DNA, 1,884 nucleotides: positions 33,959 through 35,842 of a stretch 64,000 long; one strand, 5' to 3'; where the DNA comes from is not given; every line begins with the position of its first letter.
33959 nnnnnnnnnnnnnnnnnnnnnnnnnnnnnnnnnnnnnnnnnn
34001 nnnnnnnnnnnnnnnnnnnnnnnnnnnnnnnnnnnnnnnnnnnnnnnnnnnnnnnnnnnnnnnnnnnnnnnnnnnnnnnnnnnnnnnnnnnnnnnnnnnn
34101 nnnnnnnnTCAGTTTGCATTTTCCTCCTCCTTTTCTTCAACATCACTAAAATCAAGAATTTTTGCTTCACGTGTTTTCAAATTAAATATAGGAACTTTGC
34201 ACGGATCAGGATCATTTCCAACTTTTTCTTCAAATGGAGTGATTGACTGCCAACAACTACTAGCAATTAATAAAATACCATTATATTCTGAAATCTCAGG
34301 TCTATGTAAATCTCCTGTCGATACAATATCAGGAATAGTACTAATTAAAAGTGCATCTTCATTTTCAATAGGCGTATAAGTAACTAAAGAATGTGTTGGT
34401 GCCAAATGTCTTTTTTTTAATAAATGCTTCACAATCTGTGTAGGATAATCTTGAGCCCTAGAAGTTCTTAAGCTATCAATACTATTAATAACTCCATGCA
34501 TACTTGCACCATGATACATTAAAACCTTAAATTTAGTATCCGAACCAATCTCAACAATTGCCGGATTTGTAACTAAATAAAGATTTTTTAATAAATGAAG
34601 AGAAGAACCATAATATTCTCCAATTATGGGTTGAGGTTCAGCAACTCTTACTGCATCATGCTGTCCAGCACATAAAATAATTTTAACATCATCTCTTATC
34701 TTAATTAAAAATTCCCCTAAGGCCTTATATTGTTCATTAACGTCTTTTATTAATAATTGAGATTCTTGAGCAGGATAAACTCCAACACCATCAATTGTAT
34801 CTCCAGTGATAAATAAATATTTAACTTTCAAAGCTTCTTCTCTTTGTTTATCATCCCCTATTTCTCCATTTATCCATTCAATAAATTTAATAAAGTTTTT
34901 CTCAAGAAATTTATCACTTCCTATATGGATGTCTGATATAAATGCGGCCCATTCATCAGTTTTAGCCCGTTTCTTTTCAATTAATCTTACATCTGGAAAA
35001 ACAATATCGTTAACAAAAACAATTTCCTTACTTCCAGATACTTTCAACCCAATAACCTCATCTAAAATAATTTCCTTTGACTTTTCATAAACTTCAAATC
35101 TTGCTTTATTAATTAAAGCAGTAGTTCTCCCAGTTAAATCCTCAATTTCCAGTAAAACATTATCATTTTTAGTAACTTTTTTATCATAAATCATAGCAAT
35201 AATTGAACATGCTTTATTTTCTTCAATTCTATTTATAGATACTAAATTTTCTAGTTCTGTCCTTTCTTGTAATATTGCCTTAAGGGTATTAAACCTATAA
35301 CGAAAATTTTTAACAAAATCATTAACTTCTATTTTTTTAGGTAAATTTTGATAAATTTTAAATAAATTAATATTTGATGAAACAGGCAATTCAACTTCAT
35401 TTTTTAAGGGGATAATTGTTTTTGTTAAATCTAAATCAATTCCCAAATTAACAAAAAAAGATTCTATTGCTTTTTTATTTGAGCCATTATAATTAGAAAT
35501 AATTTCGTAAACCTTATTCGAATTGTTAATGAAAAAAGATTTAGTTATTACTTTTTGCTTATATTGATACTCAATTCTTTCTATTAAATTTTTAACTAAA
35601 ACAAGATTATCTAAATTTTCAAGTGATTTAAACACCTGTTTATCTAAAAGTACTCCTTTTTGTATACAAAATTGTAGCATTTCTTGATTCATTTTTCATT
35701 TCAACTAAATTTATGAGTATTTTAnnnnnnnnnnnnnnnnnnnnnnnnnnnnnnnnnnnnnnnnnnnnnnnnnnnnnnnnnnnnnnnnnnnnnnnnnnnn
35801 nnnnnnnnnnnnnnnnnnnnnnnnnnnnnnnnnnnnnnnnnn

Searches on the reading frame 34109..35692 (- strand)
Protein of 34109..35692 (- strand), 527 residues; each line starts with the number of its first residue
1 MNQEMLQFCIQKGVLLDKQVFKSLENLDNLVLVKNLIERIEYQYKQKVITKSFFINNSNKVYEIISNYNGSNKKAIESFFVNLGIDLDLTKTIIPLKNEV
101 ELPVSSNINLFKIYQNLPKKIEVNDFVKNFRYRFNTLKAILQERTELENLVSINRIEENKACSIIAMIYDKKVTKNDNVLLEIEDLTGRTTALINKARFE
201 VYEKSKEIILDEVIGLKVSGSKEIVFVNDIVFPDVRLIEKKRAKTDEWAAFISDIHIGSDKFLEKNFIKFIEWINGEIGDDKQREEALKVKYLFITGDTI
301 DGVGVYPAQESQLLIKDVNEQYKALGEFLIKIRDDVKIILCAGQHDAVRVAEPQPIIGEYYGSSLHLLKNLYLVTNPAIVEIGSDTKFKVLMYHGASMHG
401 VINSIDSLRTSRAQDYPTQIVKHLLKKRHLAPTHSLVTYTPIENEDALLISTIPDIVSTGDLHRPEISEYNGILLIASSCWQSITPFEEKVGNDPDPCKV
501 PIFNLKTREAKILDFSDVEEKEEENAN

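Call 10: search_protein_families(library=pfam, max_evalue=0.001, proteins=[window:34109-35692:-])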
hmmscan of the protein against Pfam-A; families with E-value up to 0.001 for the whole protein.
window:34109-35692:- (527 aa): 1 family
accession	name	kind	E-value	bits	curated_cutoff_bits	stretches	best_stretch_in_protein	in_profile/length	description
PF04042.21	DNA_pol_E_B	-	7.2e-13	48.9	29.1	1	250-464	2-206/210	DNA polymerase alpha/epsilon subunit B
